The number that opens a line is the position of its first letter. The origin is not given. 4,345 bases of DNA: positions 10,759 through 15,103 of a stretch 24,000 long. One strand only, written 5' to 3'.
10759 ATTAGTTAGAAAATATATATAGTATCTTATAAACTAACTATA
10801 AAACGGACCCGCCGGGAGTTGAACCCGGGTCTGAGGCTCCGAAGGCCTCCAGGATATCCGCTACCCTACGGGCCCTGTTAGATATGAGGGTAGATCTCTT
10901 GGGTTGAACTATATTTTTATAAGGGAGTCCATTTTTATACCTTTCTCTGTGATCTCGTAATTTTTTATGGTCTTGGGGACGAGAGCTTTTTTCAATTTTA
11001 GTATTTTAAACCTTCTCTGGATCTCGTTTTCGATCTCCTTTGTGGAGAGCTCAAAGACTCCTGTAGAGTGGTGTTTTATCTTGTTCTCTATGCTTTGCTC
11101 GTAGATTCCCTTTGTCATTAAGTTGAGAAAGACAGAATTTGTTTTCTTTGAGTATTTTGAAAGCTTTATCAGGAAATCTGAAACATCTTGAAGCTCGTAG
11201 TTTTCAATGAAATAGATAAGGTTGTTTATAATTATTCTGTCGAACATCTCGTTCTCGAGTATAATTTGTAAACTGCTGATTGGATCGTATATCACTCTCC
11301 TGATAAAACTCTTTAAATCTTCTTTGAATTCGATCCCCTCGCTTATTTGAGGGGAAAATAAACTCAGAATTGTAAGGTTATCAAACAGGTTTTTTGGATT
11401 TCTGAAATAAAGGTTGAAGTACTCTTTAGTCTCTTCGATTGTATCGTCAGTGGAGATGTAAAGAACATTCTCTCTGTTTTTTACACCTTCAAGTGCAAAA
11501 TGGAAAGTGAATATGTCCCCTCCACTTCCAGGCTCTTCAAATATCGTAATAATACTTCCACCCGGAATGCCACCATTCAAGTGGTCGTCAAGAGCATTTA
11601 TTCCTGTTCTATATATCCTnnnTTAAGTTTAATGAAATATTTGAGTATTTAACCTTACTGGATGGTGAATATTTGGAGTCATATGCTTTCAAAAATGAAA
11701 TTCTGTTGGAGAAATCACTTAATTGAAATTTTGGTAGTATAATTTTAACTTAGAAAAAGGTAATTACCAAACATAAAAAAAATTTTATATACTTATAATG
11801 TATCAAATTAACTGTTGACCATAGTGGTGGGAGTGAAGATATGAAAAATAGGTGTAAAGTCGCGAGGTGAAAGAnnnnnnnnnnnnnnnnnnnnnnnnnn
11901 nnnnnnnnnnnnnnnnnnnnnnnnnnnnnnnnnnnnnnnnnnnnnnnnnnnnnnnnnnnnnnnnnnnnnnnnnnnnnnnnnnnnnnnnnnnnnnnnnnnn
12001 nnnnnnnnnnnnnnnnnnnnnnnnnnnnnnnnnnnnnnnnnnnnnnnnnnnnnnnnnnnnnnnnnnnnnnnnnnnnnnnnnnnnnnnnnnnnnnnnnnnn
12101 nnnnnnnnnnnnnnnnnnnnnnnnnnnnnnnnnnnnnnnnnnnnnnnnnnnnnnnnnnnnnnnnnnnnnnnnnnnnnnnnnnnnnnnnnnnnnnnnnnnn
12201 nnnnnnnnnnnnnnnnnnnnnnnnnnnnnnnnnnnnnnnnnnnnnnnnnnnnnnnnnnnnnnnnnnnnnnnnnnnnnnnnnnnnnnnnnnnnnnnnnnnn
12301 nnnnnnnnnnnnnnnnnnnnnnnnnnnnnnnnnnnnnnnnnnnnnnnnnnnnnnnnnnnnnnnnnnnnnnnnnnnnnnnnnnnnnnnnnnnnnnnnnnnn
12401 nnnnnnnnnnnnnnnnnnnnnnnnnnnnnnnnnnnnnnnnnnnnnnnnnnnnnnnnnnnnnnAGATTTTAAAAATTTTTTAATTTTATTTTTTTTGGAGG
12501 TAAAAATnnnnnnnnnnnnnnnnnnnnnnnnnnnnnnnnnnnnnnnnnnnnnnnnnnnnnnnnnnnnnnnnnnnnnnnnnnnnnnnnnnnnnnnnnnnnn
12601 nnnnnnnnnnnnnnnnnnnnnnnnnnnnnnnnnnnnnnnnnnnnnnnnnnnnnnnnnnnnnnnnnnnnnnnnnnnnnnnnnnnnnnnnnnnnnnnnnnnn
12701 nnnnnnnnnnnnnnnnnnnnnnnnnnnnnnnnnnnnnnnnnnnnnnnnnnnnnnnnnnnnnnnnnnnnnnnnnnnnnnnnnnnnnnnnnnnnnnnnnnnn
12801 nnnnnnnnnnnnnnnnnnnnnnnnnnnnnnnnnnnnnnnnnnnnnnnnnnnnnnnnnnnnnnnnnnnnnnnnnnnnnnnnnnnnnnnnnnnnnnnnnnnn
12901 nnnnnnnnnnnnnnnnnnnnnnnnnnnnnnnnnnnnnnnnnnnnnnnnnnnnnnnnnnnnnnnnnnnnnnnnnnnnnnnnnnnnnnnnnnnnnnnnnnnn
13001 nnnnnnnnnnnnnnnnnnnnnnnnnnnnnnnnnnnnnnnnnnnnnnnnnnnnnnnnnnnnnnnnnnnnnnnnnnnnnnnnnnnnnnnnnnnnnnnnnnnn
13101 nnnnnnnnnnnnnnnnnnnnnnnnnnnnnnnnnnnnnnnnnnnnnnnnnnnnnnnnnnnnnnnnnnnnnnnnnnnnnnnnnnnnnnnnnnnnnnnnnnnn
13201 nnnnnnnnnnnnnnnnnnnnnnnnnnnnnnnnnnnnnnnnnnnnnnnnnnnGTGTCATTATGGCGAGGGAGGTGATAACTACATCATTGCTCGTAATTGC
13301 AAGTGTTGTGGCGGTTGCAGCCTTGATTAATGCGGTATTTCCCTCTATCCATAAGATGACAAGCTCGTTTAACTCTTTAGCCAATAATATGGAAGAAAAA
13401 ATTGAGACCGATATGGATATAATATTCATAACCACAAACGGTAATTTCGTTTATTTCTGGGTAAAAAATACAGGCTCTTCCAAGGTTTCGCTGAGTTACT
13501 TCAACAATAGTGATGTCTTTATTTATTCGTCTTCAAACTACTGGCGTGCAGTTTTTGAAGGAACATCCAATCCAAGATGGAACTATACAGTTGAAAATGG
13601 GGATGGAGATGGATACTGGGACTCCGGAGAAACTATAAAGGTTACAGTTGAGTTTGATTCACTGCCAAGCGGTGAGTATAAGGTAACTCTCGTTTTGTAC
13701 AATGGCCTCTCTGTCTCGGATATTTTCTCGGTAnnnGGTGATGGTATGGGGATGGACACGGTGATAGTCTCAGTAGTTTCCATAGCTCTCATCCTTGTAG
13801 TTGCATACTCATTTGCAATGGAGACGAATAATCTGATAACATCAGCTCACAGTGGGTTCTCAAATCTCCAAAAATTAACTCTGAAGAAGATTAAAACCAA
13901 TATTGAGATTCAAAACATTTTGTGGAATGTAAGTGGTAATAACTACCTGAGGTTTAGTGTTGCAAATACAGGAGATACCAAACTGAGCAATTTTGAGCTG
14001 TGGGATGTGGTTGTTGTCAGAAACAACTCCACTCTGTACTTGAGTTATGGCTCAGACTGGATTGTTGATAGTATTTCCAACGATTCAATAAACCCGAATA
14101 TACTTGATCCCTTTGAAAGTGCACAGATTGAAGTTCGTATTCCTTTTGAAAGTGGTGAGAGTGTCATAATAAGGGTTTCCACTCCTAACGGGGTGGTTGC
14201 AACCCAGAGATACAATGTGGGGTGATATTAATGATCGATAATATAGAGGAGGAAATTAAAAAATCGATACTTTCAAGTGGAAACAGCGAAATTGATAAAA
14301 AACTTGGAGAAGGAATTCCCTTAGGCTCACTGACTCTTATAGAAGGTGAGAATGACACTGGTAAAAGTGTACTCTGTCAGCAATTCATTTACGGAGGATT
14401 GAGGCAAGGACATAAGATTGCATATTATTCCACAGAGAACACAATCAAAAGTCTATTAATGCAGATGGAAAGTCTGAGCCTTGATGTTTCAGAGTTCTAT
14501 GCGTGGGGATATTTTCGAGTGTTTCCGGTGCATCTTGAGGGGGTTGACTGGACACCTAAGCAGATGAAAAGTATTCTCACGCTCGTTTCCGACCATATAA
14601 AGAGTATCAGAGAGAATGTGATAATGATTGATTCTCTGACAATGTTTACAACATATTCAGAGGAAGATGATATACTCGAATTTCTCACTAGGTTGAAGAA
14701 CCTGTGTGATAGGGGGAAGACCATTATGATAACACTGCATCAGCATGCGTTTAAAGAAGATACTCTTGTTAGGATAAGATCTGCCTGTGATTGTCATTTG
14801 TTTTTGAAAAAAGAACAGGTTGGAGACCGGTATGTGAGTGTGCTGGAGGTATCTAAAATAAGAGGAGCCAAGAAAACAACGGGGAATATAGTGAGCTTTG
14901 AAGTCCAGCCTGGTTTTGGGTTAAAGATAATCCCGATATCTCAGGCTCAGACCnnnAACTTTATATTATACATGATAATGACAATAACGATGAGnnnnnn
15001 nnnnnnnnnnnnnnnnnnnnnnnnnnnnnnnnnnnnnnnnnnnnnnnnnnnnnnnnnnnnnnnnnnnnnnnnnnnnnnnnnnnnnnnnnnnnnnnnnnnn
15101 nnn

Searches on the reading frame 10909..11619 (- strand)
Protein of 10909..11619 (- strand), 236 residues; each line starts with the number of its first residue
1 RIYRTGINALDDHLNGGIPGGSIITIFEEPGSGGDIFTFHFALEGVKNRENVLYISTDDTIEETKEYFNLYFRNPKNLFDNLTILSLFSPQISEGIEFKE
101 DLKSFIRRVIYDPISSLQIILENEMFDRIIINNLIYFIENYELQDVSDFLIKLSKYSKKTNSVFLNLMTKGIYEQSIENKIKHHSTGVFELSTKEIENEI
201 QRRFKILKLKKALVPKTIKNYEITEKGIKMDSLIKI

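Call 7: search_protein_families(library=pfam, proteins=[window:10909-11619:-], max_evalue=0.001)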
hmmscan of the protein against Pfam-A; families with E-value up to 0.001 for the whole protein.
window:10909-11619:- (236 aa): 3 families
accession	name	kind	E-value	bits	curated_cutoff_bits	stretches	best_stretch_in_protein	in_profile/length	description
PF06745.19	ATPase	-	3.7e-24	85.8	26.6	1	4-230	2-226/231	KaiC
PF05625.17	PAXNEB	-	2.1e-06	27.5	28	0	5-60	21-77/366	PAXNEB protein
PF23442.1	DUF7125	-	2e-05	24.3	29.1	1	4-40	5-41/207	Family of unknown function (DUF7125)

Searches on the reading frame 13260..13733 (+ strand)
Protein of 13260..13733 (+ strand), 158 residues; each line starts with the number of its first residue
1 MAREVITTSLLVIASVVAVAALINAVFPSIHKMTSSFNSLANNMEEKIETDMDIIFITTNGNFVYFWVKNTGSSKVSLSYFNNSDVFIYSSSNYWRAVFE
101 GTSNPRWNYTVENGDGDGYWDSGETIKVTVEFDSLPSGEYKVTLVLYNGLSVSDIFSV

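Call 6: search_protein_families(library=pfam, proteins=[window:13260-13733:+], max_evalue=0.01)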
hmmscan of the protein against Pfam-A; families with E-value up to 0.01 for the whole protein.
window:13260-13733:+ (158 aa): 1 family
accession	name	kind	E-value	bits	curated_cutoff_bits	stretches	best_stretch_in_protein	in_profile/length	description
PF01917.21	Arch_flagellin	-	1.1e-15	58.8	29.5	1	4-152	3-158/162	Archaebacterial flagellin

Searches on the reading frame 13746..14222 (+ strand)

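Call 6: search_protein_families(library=pfam, proteins=[window:13746-14222:+], max_evalue=0.01)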
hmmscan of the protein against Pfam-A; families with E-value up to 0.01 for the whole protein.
window:13746-14222:+ (159 aa): 2 families
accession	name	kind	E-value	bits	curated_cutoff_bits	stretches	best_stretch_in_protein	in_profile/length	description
PF01917.21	Arch_flagellin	-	6.6e-09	36.7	29.5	1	10-154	9-160/162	Archaebacterial flagellin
PF11087.14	PRD1_DD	-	0.0055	16.8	46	0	5-46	10-50/54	PRD1 phage membrane DNA delivery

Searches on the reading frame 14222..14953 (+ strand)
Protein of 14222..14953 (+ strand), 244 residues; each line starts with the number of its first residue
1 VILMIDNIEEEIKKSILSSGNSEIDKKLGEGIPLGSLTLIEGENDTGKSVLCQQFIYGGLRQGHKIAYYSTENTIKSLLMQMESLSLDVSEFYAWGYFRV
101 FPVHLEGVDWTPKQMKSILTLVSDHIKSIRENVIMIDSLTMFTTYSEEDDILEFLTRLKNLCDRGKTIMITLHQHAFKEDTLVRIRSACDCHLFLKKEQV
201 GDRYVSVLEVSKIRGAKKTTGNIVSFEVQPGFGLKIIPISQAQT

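Call 6: search_protein_families(library=pfam, proteins=[window:14222-14953:+], max_evalue=0.01)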
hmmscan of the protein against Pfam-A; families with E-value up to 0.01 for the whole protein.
window:14222-14953:+ (244 aa): 9 families
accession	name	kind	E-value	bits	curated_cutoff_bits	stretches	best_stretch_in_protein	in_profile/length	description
PF06745.19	ATPase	-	1.5e-28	100.2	26.6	1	19-239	3-229/231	KaiC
PF05625.17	PAXNEB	-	9e-13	48.4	28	1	15-78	17-81/366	PAXNEB protein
PF05763.18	DUF835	-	5.1e-07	30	33.1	1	110-185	56-132/136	Protein of unknown function (DUF835)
PF13481.12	AAA_25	-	3.1e-05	24.1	27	1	28-174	25-189/195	AAA domain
PF13401.12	AAA_22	-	0.00021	22.1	27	1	36-172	6-120/130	AAA domain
PF08423.17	Rad51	-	0.0011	18.7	22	1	17-55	8-46/244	Rad51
PF10483.15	Elong_Iki1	-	0.0015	18.6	22.5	1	51-176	29-133/292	Elongator subunit Iki1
PF23365.1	DUF7090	-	0.0031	17.7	27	1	111-196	96-183/192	Family of unknown function (DUF7090)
PF00154.27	RecA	-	0.0085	16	27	0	11-80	27-97/262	recA bacterial DNA recombination protein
